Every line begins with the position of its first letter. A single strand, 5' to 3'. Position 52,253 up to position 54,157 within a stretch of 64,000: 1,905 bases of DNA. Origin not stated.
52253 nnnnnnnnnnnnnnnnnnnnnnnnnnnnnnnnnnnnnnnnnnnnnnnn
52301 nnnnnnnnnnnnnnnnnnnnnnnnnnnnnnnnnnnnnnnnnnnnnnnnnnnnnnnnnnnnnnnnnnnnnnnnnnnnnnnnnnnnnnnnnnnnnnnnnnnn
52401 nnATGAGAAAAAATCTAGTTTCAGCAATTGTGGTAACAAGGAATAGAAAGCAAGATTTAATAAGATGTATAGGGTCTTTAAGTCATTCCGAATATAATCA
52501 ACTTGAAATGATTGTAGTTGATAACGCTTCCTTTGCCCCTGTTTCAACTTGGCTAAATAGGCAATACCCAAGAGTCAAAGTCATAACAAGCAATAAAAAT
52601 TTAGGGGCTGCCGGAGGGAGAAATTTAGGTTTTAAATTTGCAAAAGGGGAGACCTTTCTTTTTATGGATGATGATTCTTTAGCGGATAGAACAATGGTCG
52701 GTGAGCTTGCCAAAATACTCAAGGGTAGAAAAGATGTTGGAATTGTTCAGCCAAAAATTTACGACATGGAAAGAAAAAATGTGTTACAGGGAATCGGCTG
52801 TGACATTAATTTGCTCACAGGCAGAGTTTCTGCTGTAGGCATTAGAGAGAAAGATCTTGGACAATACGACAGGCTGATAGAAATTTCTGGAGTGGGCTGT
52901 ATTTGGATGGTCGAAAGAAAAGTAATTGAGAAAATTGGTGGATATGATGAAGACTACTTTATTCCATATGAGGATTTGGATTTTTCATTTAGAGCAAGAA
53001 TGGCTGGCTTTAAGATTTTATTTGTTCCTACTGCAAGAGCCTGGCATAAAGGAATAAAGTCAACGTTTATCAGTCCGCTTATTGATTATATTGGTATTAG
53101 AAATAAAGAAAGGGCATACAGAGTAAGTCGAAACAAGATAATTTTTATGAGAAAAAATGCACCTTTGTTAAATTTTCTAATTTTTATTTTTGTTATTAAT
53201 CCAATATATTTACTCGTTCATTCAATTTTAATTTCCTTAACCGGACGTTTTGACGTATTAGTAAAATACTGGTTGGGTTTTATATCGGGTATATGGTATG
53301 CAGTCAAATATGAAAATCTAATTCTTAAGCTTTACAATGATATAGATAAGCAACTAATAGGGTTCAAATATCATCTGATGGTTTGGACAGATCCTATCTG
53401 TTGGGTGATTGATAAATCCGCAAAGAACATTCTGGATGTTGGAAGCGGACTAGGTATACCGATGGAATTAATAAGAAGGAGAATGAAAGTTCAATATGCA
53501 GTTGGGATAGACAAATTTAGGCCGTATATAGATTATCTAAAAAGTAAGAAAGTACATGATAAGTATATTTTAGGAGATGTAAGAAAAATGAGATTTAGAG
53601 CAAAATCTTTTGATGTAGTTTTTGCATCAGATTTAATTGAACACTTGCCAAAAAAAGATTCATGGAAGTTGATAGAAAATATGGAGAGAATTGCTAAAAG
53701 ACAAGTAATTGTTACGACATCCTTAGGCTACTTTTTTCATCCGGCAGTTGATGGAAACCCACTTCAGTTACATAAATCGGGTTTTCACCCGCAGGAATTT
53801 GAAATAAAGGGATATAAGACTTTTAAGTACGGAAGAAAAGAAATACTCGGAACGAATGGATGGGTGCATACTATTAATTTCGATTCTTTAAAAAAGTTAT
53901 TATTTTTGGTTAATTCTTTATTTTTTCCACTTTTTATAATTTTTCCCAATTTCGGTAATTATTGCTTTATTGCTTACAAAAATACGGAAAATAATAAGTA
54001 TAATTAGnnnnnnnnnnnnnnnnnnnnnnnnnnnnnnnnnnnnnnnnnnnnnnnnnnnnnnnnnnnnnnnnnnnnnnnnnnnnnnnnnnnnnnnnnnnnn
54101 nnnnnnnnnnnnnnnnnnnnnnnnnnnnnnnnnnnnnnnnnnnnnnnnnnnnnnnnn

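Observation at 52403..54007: GT2-TM-methyltransferase fusion plus six further SAM methyltransferases: heavily methylated glycan or methyl capping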

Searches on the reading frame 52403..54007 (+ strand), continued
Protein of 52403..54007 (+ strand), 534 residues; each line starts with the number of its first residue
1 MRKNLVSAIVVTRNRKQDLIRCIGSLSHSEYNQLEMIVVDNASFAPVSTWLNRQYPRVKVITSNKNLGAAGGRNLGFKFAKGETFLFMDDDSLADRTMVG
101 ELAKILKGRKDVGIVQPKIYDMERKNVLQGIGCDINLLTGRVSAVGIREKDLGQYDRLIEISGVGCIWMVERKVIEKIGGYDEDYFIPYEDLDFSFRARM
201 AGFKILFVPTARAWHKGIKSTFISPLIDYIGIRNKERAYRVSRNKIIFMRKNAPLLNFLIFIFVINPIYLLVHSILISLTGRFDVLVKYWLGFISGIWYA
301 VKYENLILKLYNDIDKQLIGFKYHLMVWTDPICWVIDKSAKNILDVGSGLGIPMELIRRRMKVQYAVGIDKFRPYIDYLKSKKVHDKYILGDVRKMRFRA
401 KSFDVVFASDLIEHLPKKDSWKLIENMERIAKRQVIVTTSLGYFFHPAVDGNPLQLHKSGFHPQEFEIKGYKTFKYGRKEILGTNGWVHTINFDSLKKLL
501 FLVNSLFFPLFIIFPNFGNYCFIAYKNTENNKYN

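Call 59: search_protein_families(library=pfam, proteins=[L023:8713-11382:+, P0122, P0135, P0148, P0132, P0147, P0184, P0136], max_evalue=0.001)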
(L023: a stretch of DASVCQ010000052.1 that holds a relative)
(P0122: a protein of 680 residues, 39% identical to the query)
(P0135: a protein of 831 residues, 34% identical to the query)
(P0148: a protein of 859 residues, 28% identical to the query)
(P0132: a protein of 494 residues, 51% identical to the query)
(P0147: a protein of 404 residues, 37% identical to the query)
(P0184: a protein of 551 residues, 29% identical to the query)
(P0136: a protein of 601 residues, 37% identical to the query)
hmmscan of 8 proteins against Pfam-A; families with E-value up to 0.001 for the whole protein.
L023:8713-11382:+ (889 aa): 4 families
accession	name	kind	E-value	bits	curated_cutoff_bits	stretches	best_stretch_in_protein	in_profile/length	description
PF00535.33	Glycos_transf_2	-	5.2e-25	88.7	23.3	1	6-177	1-167/168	Glycosyl transferase family 2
PF13641.12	Glyco_tranf_2_3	-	1.1e-16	62.1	27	1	5-214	3-211/230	Glycosyltransferase like family 2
PF10111.15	Glyco_tranf_2_2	-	8.3e-09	35.8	27.3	1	27-199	22-201/276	Glycosyltransferase like family 2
PF13712.12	Glyco_tranf_2_5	-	0.00056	20.1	27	1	58-202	31-175/210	Glycosyltransferase like family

P0122 (680 aa): 5 families
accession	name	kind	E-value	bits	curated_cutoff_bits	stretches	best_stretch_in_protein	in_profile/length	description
PF00535.33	Glycos_transf_2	-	1.9e-52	178.1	23.3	2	7-179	1-168/168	Glycosyl transferase family 2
PF13641.12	Glyco_tranf_2_3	-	3.1e-27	96.5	27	2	6-220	3-216/230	Glycosyltransferase like family 2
PF10111.15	Glyco_tranf_2_2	-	1.8e-20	74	27.3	2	7-203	1-204/276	Glycosyltransferase like family 2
PF13632.12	Glyco_trans_2_3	-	5.4e-18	66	27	2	84-277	1-182/198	Glycosyl transferase family group 2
PF02709.20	Glyco_transf_7C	-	1e-09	38.3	23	1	163-210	19-67/78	N-terminal domain of galactosyltransferase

P0135 (831 aa): 8 families
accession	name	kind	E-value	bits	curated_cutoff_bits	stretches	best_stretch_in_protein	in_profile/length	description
PF00535.33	Glycos_transf_2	-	2.1e-72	243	23.3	3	80-248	1-164/168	Glycosyl transferase family 2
PF13641.12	Glyco_tranf_2_3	-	1.3e-40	140.3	27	2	79-293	3-216/230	Glycosyltransferase like family 2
PF13632.12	Glyco_trans_2_3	-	6.1e-23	82.1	27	2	648-793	1-135/198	Glycosyl transferase family group 2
PF10111.15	Glyco_tranf_2_2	-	7.6e-21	75.2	27.3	2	575-788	7-223/276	Glycosyltransferase like family 2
PF13506.12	Glyco_transf_21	-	2.4e-11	43.9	21.7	1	640-793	25-168/174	Glycosyl transferase family 21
PF11397.14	GlcNAc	-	5.3e-09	36.4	21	0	624-781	103-270/352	Glycosyltransferase (GlcNAc)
PF13704.12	Glyco_tranf_2_4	-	1.1e-05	26.3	27.5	0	580-655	4-81/98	Glycosyl transferase family 2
PF03142.21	Chitin_synth_2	-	0.00011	21.5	27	0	637-687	193-244/527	Chitin synthase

P0148 (859 aa): 11 families
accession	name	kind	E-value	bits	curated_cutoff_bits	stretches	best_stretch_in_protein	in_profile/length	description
PF00535.33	Glycos_transf_2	-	2.4e-44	151.6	23.3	2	520-648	1-128/168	Glycosyl transferase family 2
PF13641.12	Glyco_tranf_2_3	-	2.5e-34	119.7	27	2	517-734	1-213/230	Glycosyltransferase like family 2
PF13632.12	Glyco_trans_2_3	-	6.4e-21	75.5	27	2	97-276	2-182/198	Glycosyl transferase family group 2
PF10111.15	Glyco_tranf_2_2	-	5.3e-17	62.6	27.3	2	520-722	1-206/276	Glycosyltransferase like family 2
PF08241.18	Methyltransf_11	-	2e-15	57.6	21.2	1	326-411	1-87/95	Methyltransferase domain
PF13649.12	Methyltransf_25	-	6.5e-13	49.6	27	1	325-410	1-92/97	Methyltransferase domain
PF13506.12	Glyco_transf_21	-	6e-10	39.3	21.7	0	596-729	28-151/174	Glycosyl transferase family 21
PF08242.18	Methyltransf_12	-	4e-07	31.1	30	1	326-405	1-86/98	Methyltransferase domain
PF13847.12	Methyltransf_31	-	7.1e-07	29.5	27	1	325-434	7-126/145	Methyltransferase domain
PF13489.12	Methyltransf_23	-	1.6e-06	28.4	27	1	311-442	12-141/164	Methyltransferase domain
PF02709.20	Glyco_transf_7C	-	3.2e-05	23.9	23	0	174-217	23-67/78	N-terminal domain of galactosyltransferase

P0132 (494 aa): 11 families
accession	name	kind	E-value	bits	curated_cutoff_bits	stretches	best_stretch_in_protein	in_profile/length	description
PF13649.12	Methyltransf_25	-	5.9e-20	72.2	27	1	32-121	2-95/97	Methyltransferase domain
PF08241.18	Methyltransf_11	-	1.2e-19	71.2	21.2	1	32-123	1-91/95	Methyltransferase domain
PF05050.19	Methyltransf_21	-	1.4e-13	51.7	22.7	1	294-437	1-154/173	Methyltransferase FkbM domain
PF13847.12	Methyltransf_31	-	6.3e-12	45.8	27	1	26-126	2-108/145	Methyltransferase domain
PF08242.18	Methyltransf_12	-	1.6e-11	45.2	30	1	32-121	1-94/98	Methyltransferase domain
PF13489.12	Methyltransf_23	-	2e-09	37.8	27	1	24-125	19-114/164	Methyltransferase domain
PF07021.18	MetW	-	2.4e-07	31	21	1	29-128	15-110/193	Methionine biosynthesis protein MetW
PF01728.25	FtsJ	-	3.9e-07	30.6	24.1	0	285-344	18-78/181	FtsJ-like methyltransferase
PF01135.25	PCMT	-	9.4e-06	26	20.3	0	283-341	70-126/210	Protein-L-isoaspartate(D-aspartate) O-methyltransferase (PCMT)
PF02475.24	TRM5-TYW2_MTfase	-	7.1e-05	23.2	28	1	278-341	26-88/164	TRM5/TYW2 methyltransferase domain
PF01209.24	Ubie_methyltran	-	8.6e-05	22.4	20.1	0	25-120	45-144/233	ubiE/COQ5 methyltransferase family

P0147 (404 aa): 13 families
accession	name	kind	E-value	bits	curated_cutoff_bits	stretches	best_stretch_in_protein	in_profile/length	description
PF08241.18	Methyltransf_11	-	5.8e-34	117.1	21.2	2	9-97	1-89/95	Methyltransferase domain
PF13649.12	Methyltransf_25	-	2.3e-33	115.2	27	2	8-96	1-94/97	Methyltransferase domain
PF07021.18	MetW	-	1.9e-22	80.3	21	2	6-104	15-110/193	Methionine biosynthesis protein MetW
PF13489.12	Methyltransf_23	-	1.8e-21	77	27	2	2-113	20-128/164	Methyltransferase domain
PF13847.12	Methyltransf_31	-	2.3e-19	69.9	27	2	4-107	3-113/145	Methyltransferase domain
PF08242.18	Methyltransf_12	-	4.8e-19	69.3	30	2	9-94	1-91/98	Methyltransferase domain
PF01728.25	FtsJ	-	2.5e-10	41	24.1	1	5-64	22-82/181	FtsJ-like methyltransferase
PF02353.26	CMAS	-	6.4e-08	32.7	27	1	210-308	57-158/273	Mycolic acid cyclopropane synthetase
PF03141.22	Methyltransf_29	-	4.7e-06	25.9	23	0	2-116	115-231/506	Putative S-adenosyl-L-methionine-dependent methyltransferase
PF03848.20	TehB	-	1.6e-05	24.9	20.4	0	219-306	34-124/193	Tellurite resistance protein TehB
PF13679.12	Methyltransf_32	-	8e-05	23.1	27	0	3-62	24-87/143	Methyltransferase domain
PF05175.20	MTS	-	0.00011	22.4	23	0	5-71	32-103/170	Methyltransferase small domain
PF02390.23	Methyltransf_4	-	0.00019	21.4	24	0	6-48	3-46/173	Putative methyltransferase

P0184 (551 aa): 10 families
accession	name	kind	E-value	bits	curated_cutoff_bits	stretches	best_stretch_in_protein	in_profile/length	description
PF00535.33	Glycos_transf_2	-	1.1e-34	120.3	23.3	1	7-147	1-132/168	Glycosyl transferase family 2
PF13641.12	Glyco_tranf_2_3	-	4.3e-20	73.1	27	1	6-222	3-214/230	Glycosyltransferase like family 2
PF10111.15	Glyco_tranf_2_2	-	6e-15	55.9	27.3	1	8-220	2-217/276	Glycosyltransferase like family 2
PF13649.12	Methyltransf_25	-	1.2e-10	42.4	27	1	371-454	2-91/97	Methyltransferase domain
PF08241.18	Methyltransf_11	-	1.6e-10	41.9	21.2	1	371-456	1-87/95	Methyltransferase domain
PF13847.12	Methyltransf_31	-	2.2e-08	34.3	27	1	366-480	3-129/145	Methyltransferase domain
PF08242.18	Methyltransf_12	-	3.2e-07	31.4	30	1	371-443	1-79/98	Methyltransferase domain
PF13489.12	Methyltransf_23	-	8.8e-07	29.2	27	1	364-441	20-95/164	Methyltransferase domain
PF13506.12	Glyco_transf_21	-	1.6e-05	24.9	21.7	1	78-221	24-156/174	Glycosyl transferase family 21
PF13632.12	Glyco_trans_2_3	-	4.2e-05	23.9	27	1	87-223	1-127/198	Glycosyl transferase family group 2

P0136 (601 aa): 13 families
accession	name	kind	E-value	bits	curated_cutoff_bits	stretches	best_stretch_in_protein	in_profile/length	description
PF13489.12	Methyltransf_23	-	1.5e-30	106.5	27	1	373-538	1-163/164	Methyltransferase domain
PF00535.33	Glycos_transf_2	-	1.9e-28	99.9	23.3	1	9-146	1-135/168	Glycosyl transferase family 2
PF13641.12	Glyco_tranf_2_3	-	6.1e-19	69.4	27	1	8-217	3-213/230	Glycosyltransferase like family 2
PF08241.18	Methyltransf_11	-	1.4e-18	67.7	21.2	1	400-491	1-95/95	Methyltransferase domain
PF13649.12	Methyltransf_25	-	4.5e-14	53.3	27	1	399-487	1-97/97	Methyltransferase domain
PF08242.18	Methyltransf_12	-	1.6e-13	51.7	30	1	400-489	1-98/98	Methyltransferase domain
PF07021.18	MetW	-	2.1e-11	44.3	21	1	389-502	7-118/193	Methionine biosynthesis protein MetW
PF10111.15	Glyco_tranf_2_2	-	4.8e-11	43.1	27.3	1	9-216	1-217/276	Glycosyltransferase like family 2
PF13847.12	Methyltransf_31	-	3.2e-10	40.3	27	1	398-498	6-117/145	Methyltransferase domain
PF13632.12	Glyco_trans_2_3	-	1.1e-08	35.6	27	1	86-266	1-177/198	Glycosyl transferase family group 2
PF05219.18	DREV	-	3.9e-05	23.4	26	1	393-491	92-186/265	DREV methyltransferase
PF08003.17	Methyltransf_9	-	0.00032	20.2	23.8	1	398-493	118-219/315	Protein of unknown function (DUF1698)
PF13506.12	Glyco_transf_21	-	0.00037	20.4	21.7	1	78-228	25-165/174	Glycosyl transferase family 21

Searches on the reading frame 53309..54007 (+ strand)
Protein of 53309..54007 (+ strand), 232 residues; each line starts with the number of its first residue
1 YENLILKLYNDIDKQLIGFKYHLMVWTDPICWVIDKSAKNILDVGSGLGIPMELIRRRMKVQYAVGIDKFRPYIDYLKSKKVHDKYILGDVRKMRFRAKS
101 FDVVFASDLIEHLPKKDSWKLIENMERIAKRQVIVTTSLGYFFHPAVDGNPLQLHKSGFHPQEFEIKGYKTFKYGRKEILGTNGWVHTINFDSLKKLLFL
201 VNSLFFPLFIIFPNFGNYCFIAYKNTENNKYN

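Call 45: predict_structure(alignment_id=A2)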
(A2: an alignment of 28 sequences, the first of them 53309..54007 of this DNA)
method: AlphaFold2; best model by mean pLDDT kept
length: 232 residues; sequences in the alignment: 28
mean_pLDDT: 93.5   pTM: 0.89
mean pLDDT of the five models: 93.5, 93.3, 93.3, 93.1, 92.5
residues with pLDDT >= 90: 204; 70-90: 21; 50-70: 3; < 50: 4
segments of 3 or more residues with pLDDT < 50: 230-232
pLDDT, mean of each block of 10 residues (from residue 1): 83 92 94 98 97 98 98 97 98 97 98 97 98 97 83 94 98 95 91 92 92 94 83 34
secondary structure, 60 per line:
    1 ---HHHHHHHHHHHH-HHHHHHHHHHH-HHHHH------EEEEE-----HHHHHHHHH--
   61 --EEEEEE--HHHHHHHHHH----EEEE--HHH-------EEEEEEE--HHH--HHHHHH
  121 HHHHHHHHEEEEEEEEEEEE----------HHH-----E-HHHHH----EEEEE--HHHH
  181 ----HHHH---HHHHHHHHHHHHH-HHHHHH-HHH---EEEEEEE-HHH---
elements in order: H4-15 H17-27 H29-33 E40-44 H50-58 E63-68 H71-80 E85-88 E101-107 H115-128 E129-140 H161-165 E170-174 H177-180 H185-188 H192-204 H206-211 E219-225
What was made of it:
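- On Class I SAM-dependent methyltransferase: The AF2 model of this half has pLDDT 93.5 (call 45).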

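Call 47: fold_search(model_id=the predicted structure, library=pdb)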
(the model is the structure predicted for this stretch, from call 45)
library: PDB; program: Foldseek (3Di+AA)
matches with E <= 10: 1988; with E <= 0.001: 1164
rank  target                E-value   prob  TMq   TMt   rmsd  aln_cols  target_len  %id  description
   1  3cc8                  9.1e-12  1.00  0.53  0.58   8.2       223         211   19  Crystal structure of a putative methyltransferase (bce_1332) from bacillus cereus atcc 10987 at 1.64 A resolution (released 2008-03-04)
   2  3uj6                  6.0e-11  1.00  0.57  0.52   8.1       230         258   16  SeMet Phosphoethanolamine methyltransferase from Plasmodium falciparum in complex with SAM and PO4 (released 2011-11-30)
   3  3ujb_A                6.4e-11  1.00  0.57  0.52   8.1       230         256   16  Phosphoethanolamine methyltransferase from Plasmodium falciparum in complex with SAH and phosphoethanolamine (released 2011-11-30)
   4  4r6w_A                7.2e-11  1.00  0.57  0.52   8.1       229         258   15  Plasmodium falciparum phosphoethanolamine methyltransferase D128A mutant in complex with S-adenosylhomocysteine and ph (released 2014-10-08)
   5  6uak                  8.2e-11  1.00  0.51  0.41  11.5       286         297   15  LahSb - C-terminal methyltransferase involved in RiPP biosynthesis (released 2019-12-04)
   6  3uj7_A                8.7e-11  1.00  0.57  0.52   8.1       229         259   15  Phosphoethanolamine methyltransferase from Plasmodium falciparum in complex with SAM and PO4 (released 2011-11-30)
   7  4mwz_B                9.9e-11  1.00  0.58  0.51   8.1       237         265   15  Crystal structure of N-methyl transferase from Plasmodium vivax complexed with S-adenosyl methionine, phosphate and am (released 2014-10-01)
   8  4iv0_A                1.2e-10  1.00  0.60  0.54   7.9       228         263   15  Crystal structure of N-methyl transferase from Plasmodium vivax complexed with S-adenosyl methionine and phosphate (released 2014-02-19)
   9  4iv8_A                1.2e-10  1.00  0.55  0.53   8.3       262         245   15  Crystal structure of N-methyl transferase from Plasmodium knowlesi complexed with S-adenosyl methionine (released 2014-02-19)
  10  3ujd                  1.4e-10  1.00  0.57  0.52   8.2       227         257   16  Phosphoethanolamine methyltransferase mutant (Y19F) from Plasmodium falciparum in complex with phosphocholine (released 2011-11-30)
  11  3ujc                  2.0e-10  1.00  0.57  0.52   8.1       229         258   15  Phosphoethanolamine methyltransferase mutant (H132A) from Plasmodium falciparum in complex with phosphocholine (released 2011-11-30)
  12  3uja                  3.1e-10  1.00  0.56  0.52   8.2       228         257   16  Phosphoethanolamine methyltransferase from Plasmodium falciparum in complex with phosphoethanolamine (released 2011-11-30)
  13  4mwz_A                4.0e-10  1.00  0.59  0.55   7.9       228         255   15  Crystal structure of N-methyl transferase from Plasmodium vivax complexed with S-adenosyl methionine, phosphate and am (released 2014-10-01)
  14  3dli_A                4.5e-10  1.00  0.57  0.60   9.9       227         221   17  Crystal structure of a SAM dependent methyltransferase from Archaeoglobus fulgidus (released 2008-07-15)
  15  3l8d                  4.8e-10  1.00  0.51  0.57   7.4       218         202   18  Crystal structure of methyltransferase from Bacillus Thuringiensis (released 2010-01-12)
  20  8ys9_B                1.9e-09  1.00  0.46  0.51   6.1       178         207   16  Crystal structure of Phosphatidylethanolamine N-methyltransferase from R. thermophilum complexed with DMPE and SAH (released 2024-10-16)
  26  8ys9_A                2.8e-09  1.00  0.39  0.43   6.0       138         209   17  Crystal structure of Phosphatidylethanolamine N-methyltransferase from R. thermophilum complexed with DMPE and SAH (released 2024-10-16)
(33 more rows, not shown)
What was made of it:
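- On Class I SAM-dependent methyltransferase: Foldseek gives E 9e-12 to 3cc8 and about 1e-10 to PfPMT and LahSB (call 47).
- The top Foldseek neighbours of the MT half include Plasmodium phosphoethanolamine N-MTs and the bacterial phosphatidylethanolamine N-MT 8ys9 (call 47). Similarity is generic: 15-19% identity, TM-score below 0.6, with the sugar O-MTs RebM and AtmM in the same list (call 47).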
